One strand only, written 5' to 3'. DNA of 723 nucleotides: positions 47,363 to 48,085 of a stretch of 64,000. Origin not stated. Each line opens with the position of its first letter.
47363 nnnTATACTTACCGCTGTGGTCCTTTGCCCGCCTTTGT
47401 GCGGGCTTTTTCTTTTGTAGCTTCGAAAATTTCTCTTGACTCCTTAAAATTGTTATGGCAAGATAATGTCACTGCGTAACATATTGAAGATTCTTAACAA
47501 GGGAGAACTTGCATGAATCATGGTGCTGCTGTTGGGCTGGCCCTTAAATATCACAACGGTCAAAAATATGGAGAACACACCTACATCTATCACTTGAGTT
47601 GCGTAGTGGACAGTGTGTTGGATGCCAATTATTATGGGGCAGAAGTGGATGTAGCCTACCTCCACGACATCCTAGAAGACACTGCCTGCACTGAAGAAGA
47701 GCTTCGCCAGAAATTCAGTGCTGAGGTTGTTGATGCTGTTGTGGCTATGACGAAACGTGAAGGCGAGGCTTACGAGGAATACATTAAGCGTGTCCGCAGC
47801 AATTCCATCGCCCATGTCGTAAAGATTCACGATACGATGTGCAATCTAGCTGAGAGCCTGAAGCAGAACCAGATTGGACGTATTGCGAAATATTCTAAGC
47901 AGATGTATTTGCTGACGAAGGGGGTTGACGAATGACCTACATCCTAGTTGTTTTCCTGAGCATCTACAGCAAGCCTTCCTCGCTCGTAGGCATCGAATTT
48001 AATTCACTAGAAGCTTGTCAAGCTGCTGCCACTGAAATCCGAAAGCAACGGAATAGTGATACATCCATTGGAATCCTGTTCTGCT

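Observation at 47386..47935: Stand-alone small alarmone hydrolase as a self-contained moron (terminator - promoter - gene)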

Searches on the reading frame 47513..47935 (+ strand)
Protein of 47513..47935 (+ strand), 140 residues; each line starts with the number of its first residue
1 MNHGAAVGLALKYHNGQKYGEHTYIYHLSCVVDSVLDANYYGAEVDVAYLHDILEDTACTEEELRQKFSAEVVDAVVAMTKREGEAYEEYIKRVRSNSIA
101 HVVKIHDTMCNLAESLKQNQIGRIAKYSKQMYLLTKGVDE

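Call 3: search_protein_families(library=pfam, proteins=[window:47513-47932:+], max_evalue=1)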
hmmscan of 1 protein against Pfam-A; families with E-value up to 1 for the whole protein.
window:47513-47932:+ (140 aa): 7 families
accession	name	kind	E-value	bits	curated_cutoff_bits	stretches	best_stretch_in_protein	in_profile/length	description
PF13328.12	HD_4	-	8.7e-07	29.2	27.2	1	6-83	1-78/156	HD domain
PF03112.19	DUF244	-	0.012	15.9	22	1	16-73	21-75/161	Uncharacterized protein family (ORF7) DUF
PF22139.1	XPD_arch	-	0.014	16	27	1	47-113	37-103/110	DNA repair helicase XPD, arch domain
PF13087.12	AAA_12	-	0.027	14.5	27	1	57-138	47-129/195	AAA domain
PF07041.16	DUF1327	-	0.051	14.2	25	1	62-120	25-83/93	Protein of unknown function (DUF1327)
PF11568.13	Med29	-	0.078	13.6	25.2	1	52-117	74-138/139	Mediator complex subunit 29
PF25547.1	WXG100_2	-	0.12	12.8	27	1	43-116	27-98/150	WXG100 like domain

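Call 4: search_protein_families(library=phrogs, proteins=[window:47513-47932:+], max_evalue=0.01)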
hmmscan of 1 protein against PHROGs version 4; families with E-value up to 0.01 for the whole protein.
window:47513-47932:+ (140 aa): 4 families
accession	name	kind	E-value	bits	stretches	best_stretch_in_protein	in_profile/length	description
phrog_990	-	other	4.3e-42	145.7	1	5-138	157-295/374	metal-dependent phosphohydrolase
phrog_15275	-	unknown function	6.7e-08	33.5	1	19-115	47-151/223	-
phrog_32047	-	other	8.5e-05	23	1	17-73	42-101/301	phosphohydrolase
phrog_30929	-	unknown function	0.00038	20.5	1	9-129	244-369/413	-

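Call 6: search_solved_structures(query=window:47513-47932:+, max_evalue=1, show_alignments=3)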
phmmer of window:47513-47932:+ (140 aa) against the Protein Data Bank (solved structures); distinct sequences matched with E-value up to 1: 23.
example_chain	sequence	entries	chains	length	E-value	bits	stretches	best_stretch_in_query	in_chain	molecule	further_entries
7smg_A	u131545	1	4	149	4.6e-15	59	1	6-130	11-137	(p)ppApp hydrolase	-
6z3n_AAA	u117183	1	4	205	9.2e-10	41.9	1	22-134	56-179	Hydrolase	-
6yvc_A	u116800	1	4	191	1.2e-09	41.5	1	22-134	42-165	Bifunctional (P)ppGpp synthetase/guanosine-3',5'-bis(Diphosphate) 3'-pyrophosphohydrolase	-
6z3o_AAA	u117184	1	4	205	2.4e-09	40.5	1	22-134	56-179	Small Alarmone Hydrolase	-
4yf1_A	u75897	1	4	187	3.9e-05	26.9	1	11-113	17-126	Lmo0812 protein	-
7oiw_A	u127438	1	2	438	5.8e-05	26.4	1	9-89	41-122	GTP pyrophosphokinase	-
9s6k_B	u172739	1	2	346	6e-05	26.3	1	10-82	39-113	GTP pyrophosphokinase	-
8acu_A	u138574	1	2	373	0.00018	24.8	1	18-112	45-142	GTP pyrophosphokinase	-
6yxa_A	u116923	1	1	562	0.00028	24.2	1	18-102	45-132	GTP pyrophosphokinase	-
1vj7_A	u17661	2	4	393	0.00034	23.9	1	10-94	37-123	Bifunctional RELA/SPOT | Bifunctional (p)ppGpp synthase/hydrolase RelA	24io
7qps_A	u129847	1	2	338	0.00049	23.4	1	19-98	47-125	ACT domain protein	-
7qpr_A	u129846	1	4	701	0.0017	21.6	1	19-98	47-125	ACT domain protein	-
7qoe_A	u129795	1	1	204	0.0096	19.2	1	15-80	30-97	HDc domain-containing protein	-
5xnx_A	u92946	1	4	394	0.016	18.5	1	22-111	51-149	Bifunctional (p)ppGpp synthase/hydrolase RelA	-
3nqw_A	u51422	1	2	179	0.039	17.2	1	45-122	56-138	CG11900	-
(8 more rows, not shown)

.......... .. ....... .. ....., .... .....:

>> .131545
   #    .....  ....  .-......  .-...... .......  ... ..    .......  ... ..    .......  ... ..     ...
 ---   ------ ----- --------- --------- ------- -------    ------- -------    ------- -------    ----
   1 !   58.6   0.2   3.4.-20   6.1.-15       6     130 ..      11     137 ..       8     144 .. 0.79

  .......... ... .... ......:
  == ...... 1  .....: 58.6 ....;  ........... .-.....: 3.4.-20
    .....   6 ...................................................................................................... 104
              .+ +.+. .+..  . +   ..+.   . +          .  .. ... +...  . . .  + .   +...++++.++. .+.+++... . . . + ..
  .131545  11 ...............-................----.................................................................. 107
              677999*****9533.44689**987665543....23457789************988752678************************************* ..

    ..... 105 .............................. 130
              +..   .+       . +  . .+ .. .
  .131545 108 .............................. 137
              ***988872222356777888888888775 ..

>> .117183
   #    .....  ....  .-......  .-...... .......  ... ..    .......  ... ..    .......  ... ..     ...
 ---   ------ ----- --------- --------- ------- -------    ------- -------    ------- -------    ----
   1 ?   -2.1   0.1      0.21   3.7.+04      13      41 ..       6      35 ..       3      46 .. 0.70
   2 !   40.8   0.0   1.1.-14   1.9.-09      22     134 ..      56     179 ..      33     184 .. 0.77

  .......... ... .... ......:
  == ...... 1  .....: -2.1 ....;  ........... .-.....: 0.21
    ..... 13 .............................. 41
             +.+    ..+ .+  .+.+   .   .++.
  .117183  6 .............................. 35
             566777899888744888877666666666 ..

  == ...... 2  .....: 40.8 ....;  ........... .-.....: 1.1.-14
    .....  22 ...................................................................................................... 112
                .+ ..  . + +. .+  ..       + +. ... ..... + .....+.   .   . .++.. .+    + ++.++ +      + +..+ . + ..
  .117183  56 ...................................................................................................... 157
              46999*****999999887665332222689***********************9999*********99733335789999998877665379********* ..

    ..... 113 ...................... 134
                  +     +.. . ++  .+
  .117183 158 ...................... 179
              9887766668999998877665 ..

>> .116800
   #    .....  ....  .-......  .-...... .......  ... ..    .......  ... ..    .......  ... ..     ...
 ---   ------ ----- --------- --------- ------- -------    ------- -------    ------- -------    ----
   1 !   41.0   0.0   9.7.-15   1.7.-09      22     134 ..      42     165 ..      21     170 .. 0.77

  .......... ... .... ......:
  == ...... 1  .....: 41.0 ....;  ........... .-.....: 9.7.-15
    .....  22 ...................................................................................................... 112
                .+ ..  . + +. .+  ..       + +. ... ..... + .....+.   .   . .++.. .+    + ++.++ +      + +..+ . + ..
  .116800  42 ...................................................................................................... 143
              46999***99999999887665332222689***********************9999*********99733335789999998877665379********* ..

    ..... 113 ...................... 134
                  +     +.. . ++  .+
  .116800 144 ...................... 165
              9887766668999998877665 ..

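Call 8: search_dna_similar(query=window:47513-47932:+, collection=phages, mode=protein, max_rows=40, rows=spread)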
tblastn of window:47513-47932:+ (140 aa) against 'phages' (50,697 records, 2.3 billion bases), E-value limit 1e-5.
Records with a match: 374; places in all: 380; records where one place covers at least 80% of the query: 320.
Best place of each record, by identity: <60% 374.
By first word of the organism name: Pseudomonas 177; Vibrio 105; Streptococcus 35; Salmonella 9; Aeromonas 5; Nodularia 5; Acinetobacter 4; Pasteurella 4; Aggregatibacter 2; Mannheimia 2; and 18 more.
By host as written in the record: Pseudomonas aeruginosa 51; - 38; Vibrio harveyi BAA-1116 36; Pseudomonas aeruginosa PAO1 25; Pseudomonas syringae pv. actinidiae 18; Pseudomonas aeruginosa PAK 10; Vibrio campbellii BB120 7; Pseudomonas putida KT2440 and Paw85 5; and 124 more.
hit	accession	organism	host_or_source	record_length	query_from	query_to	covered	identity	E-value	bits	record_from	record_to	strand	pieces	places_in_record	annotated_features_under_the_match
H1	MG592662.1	Vibrio phage 2.058.O._10N.286.46.B8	Vibrio lentus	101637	6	131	90%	47.8%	2e-25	105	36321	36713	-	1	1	HD domain protein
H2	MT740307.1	Pseudomonas phage phiK7A1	Pseudomonas syringae pv. actinidiae K7A1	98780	6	134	92%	42.3%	6e-20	90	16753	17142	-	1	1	none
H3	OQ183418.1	Pseudomonas phage vB_PpS_SYP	Pseudomonas plecoglossicida XSDHY-P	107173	6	134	92%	40.8%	2e-20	91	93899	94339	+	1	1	putative metal dependent phosphohydrolase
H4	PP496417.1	Pseudomonas phage vB_PpuM-Roomu-2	Pseudomonas putida KT2440 and Paw85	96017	3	134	94%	39.0%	2e-17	83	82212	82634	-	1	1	metal-dependent phosphohydrolase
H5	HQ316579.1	Vibrio phage helene 12B3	Vibrio splendidus 12B3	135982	13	131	85%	42.3%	7e-22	96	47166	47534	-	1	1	hypothetical protein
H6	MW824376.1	Vibrio phage 355E48.1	Vibrio crassostreae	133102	13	131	85%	41.5%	8e-21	92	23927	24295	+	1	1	hypothetical protein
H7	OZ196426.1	Vibrio phage F90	Seawater and oysters mix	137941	13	131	85%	41.5%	8e-21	92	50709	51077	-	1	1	metal-dependent phosphohydrolase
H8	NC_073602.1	Pseudomonas phage SPA01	Pseudomonas aeruginosa PAO1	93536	4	136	95%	37.1%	2e-19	89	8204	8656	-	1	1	hypothetical protein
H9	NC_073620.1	Pseudomonas phage phipa10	Pseudomonas aeruginosa ZS-PA-35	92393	4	136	95%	37.1%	2e-19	89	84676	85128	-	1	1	hypothetical protein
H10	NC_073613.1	Pseudomonas phage vB_PaeM_LCK69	Pseudomonas aeruginosa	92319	4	136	95%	37.1%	2e-19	89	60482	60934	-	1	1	hypothetical protein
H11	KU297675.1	Pseudomonas phage PaoP5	Pseudomonas aeruginosa PAO1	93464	4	136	95%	36.4%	3e-19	88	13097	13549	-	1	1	hypothetical protein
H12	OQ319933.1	Pseudomonas phage bmx-p3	Pseudomonas aeruginosa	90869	4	136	95%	36.4%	3e-19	88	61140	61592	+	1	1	putative phosphohydrolase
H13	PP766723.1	Pseudomonas phage Baskent_P3_3B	Pseudomonas aeruginosa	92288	4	136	95%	36.4%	3e-19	88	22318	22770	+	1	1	metal-dependent phosphohydrolase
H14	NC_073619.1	Pseudomonas phage vB_PA45_GUMS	Pseudomonas aeruginosa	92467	4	136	95%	36.4%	3e-19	88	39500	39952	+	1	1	putative phosphohydrolase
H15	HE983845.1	Pseudomonas phage vB_PaeM_C2-10_Ab1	Pseudomonas aeruginosa C2-10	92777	4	136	95%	36.4%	3e-19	88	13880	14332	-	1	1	putative phosphohydrolase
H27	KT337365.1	Streptococcus phage phiARI0746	Streptococcus pneumoniae 10B04751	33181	6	135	93%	33.8%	2e-10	63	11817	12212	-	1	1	HD_4 domain protein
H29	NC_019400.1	Cronobacter phage vB_CsaM_GAP31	Cronobacter sakazakii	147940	6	132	91%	33.8%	6e-6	50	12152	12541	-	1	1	metal-dependent phosphohydrolase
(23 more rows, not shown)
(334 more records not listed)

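Call 9: search_protein_families(library=ncbifam, proteins=[window:47513-47932:+], max_evalue=1)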
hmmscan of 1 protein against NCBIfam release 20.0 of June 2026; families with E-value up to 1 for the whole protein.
window:47513-47932:+ (140 aa): 3 families
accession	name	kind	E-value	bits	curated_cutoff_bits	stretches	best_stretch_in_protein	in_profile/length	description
TIGR00691.1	spoT_relA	subfamily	2.2e-11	42.8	499.2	1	8-112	3-119/687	RelA/SpoT family protein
NF008303.0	PRK11092.1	equivalog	1.5e-05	23.4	947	1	10-82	30-103/702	bifunctional GTP diphosphokinase/guanosine-3',5'-bis pyrophosphate 3'-pyrophosphohydrolase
TIGR01078.1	arcA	equivalog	0.047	12.4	489.1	1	44-103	59-117/408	arginine deiminase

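Call 10: search_protein_families(library=padloc, proteins=[window:47513-47932:+], max_evalue=1)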
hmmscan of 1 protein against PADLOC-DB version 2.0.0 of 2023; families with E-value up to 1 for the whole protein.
window:47513-47932:+ (140 aa): 1 family
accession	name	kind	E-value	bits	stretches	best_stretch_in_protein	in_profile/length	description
PDLC03201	Specificity_I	-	0.0052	14.4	1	67-107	114-154/201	Type I specificity subunit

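Call 25: find_homologous_proteins(query=window:47513-47932:+, max_evalue=0.00001)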
Query window:47513-47932:+ (140 aa): 47 proteins with E <= 0.00001 among 74 candidates.
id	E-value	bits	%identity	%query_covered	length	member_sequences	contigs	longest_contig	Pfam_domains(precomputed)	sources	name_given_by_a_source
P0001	3.1e-84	297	99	99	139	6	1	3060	PF13328.13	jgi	jgi:(p)ppGpp synthase/HD superfamily hydrolase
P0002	3.6e-49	184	68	94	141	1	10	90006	-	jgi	jgi:(p)ppGpp synthase/HD superfamily hydrolase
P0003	8.1e-40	154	60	92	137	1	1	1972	-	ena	-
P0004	1.5e-36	143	54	99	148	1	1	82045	-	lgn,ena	-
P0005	2.5e-35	139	55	94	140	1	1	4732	PF13328.13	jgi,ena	-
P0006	7.0e-34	135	53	92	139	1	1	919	-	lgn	-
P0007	1.3e-33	134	57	94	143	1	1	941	PF13328.13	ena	-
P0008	1.1e-32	131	52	94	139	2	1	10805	PF13328.13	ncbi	-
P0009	1.7e-32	130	54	94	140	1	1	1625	PF13328.13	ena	-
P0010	2.2e-32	130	55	86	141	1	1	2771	-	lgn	-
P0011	1.3e-31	127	50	90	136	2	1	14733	-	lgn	-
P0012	2.2e-31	126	53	94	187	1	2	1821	-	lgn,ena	-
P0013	2.2e-31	126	50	90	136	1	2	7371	-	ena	-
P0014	3.2e-31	126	51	97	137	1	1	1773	PF13328.13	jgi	jgi:(p)ppGpp synthase/HD superfamily hydrolase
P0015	3.1e-30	123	50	90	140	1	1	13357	-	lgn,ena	-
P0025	2.9e-27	113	50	94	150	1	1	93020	PF13328.13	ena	-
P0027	9.2e-27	111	50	88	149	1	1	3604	PF13328.13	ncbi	-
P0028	2.3e-26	110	47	92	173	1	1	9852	PF13328.13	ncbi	-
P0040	1.6e-16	78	41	92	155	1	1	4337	-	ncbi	-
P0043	1.2e-14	72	45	74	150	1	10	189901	-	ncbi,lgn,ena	-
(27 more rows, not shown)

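Call 26: find_encoding_contigs(protein=P0002, flank=6000, max_places=3)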
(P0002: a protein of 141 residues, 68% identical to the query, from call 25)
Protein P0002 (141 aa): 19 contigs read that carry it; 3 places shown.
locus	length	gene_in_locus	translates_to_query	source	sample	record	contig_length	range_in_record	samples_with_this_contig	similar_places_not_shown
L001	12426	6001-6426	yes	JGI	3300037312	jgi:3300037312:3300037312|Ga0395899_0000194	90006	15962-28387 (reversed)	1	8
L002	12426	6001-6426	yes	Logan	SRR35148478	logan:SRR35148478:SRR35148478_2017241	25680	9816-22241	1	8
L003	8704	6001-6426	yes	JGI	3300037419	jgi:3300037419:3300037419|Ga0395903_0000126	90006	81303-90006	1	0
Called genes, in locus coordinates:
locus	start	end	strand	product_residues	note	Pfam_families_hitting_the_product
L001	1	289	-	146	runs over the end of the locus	-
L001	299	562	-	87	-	-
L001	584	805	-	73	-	-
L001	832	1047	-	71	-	-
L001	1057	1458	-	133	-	PF07486:Hydrolase_2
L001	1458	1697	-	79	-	-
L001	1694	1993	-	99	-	-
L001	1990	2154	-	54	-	-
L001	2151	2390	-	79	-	-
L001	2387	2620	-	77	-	-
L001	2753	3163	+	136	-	-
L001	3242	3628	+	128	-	-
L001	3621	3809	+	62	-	-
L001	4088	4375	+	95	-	-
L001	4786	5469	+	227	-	-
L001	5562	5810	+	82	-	-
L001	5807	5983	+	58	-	-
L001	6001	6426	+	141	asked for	-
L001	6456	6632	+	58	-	-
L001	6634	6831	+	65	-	PF24875:DUF7736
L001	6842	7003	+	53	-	-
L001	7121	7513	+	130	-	-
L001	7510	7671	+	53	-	-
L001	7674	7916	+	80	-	-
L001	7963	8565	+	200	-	-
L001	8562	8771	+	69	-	-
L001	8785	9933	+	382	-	-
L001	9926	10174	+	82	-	-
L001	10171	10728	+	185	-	-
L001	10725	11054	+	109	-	-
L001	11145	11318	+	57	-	-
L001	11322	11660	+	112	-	-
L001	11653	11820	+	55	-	-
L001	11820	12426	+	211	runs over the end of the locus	-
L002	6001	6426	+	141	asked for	-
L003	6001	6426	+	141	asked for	-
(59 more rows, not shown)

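Call 27: find_encoding_contigs(protein=P0004, flank=6000, max_places=2)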
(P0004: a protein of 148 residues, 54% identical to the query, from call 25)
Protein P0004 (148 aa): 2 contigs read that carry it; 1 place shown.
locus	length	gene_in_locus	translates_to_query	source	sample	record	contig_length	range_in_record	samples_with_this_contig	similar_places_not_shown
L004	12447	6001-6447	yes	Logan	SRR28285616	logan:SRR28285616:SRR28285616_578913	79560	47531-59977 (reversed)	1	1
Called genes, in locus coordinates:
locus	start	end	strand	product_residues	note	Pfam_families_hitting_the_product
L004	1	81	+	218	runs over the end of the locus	-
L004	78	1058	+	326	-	-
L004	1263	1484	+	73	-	-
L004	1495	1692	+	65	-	PF23986:Pam3_gp59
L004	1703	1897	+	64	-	-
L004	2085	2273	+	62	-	-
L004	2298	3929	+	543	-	PF03796:DnaB_C, PF13481:AAA_25 (faint)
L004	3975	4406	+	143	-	-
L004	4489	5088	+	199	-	PF12146:Hydrolase_4 (weak)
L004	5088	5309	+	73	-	-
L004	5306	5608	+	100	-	-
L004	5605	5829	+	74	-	-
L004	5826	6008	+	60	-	-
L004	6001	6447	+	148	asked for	-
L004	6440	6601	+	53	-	-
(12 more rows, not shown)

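Call 35: predict_structure(alignment_id=A1)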
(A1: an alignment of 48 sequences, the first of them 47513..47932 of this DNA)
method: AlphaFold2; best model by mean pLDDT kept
length: 140 residues; sequences in the alignment: 48
mean_pLDDT: 95.8   pTM: 0.90
mean pLDDT of the five models: 95.8, 95.7, 95.6, 95.1, 95.0
residues with pLDDT >= 90: 133; 70-90: 3; 50-70: 3; < 50: 1
segments of 3 or more residues with pLDDT < 50: none
pLDDT, mean of each block of 10 residues (from residue 1): 93 96 96 98 98 97 98 98 95 98 99 97 98 81
secondary structure, 60 per line:
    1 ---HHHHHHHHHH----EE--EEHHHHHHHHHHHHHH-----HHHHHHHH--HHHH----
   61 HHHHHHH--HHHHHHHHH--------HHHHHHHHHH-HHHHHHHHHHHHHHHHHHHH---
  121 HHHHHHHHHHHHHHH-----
elements in order: H4-13 H24-37 H43-50 H53-56 H61-67 H70-78 H87-96 H98-117 H121-135

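Call 38: fold_search(model_id=the predicted structure, library=pdb)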
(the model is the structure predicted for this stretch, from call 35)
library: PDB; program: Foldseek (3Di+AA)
matches with E <= 10: 111; with E <= 0.001: 17
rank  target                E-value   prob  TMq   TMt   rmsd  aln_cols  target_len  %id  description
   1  7smg_A                9.7e-08  1.00  0.83  0.82   2.1       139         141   34  Crystal structure of a (p)ppApp hydrolase from Bacteroides caccae (released 2022-11-09)
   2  7smg_D                1.2e-07  1.00  0.83  0.82   2.4       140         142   34  Crystal structure of a (p)ppApp hydrolase from Bacteroides caccae (released 2022-11-09)
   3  7smg_C                4.8e-07  1.00  0.82  0.80   2.8       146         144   34  Crystal structure of a (p)ppApp hydrolase from Bacteroides caccae (released 2022-11-09)
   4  7smg_B                7.2e-07  1.00  0.82  0.79   2.3       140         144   34  Crystal structure of a (p)ppApp hydrolase from Bacteroides caccae (released 2022-11-09)
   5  6z3n_AAA              2.7e-05  1.00  0.72  0.58   7.0       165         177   25  Apo Structure of a Hydrolase from Pseudomonas aeruginosa PAO1 (released 2021-06-09)
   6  6yvc_B                4.9e-05  1.00  0.74  0.61   6.9       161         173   25  Crystal structure of the small alarmone hydrolase (SAH) of Pseudomonas aeruginosa (released 2021-05-12)
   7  6z3o_AAA              5.2e-05  1.00  0.73  0.58   7.0       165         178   25  The E74Q mutant of Small Alarmone Hydrolase SAH from Pseudomonas aeruginosa PAO1 (released 2021-01-27)
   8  6yvc_C                6.7e-05  1.00  0.74  0.59   6.9       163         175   26  Crystal structure of the small alarmone hydrolase (SAH) of Pseudomonas aeruginosa (released 2021-05-12)
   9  6z3o_BBB              7.0e-05  1.00  0.73  0.58   7.0       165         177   25  The E74Q mutant of Small Alarmone Hydrolase SAH from Pseudomonas aeruginosa PAO1 (released 2021-01-27)
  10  6yvc_D                8.6e-05  1.00  0.74  0.60   6.9       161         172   25  Crystal structure of the small alarmone hydrolase (SAH) of Pseudomonas aeruginosa (released 2021-05-12)
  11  6yvc_A                1.0e-04  1.00  0.73  0.59   6.9       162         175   25  Crystal structure of the small alarmone hydrolase (SAH) of Pseudomonas aeruginosa (released 2021-05-12)
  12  3nr1_A                1.3e-04  1.00  0.79  0.63   3.0       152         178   23  A metazoan ortholog of SpoT hydrolyzes ppGpp and plays a role in starvation responses (released 2010-09-08)
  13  9chy_A                1.3e-04  1.00  0.81  0.64   2.8       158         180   23  Crystal structure of the human MESH1 (D66K)-PAPS complex (released 2025-12-10)
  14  9chy_B                1.3e-04  1.00  0.78  0.63   3.2       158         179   22  Crystal structure of the human MESH1 (D66K)-PAPS complex (released 2025-12-10)
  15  3nqw_A                1.7e-04  1.00  0.81  0.65   3.0       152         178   20  A metazoan ortholog of SpoT hydrolyzes ppGpp and plays a role in starvation responses (released 2010-09-08)
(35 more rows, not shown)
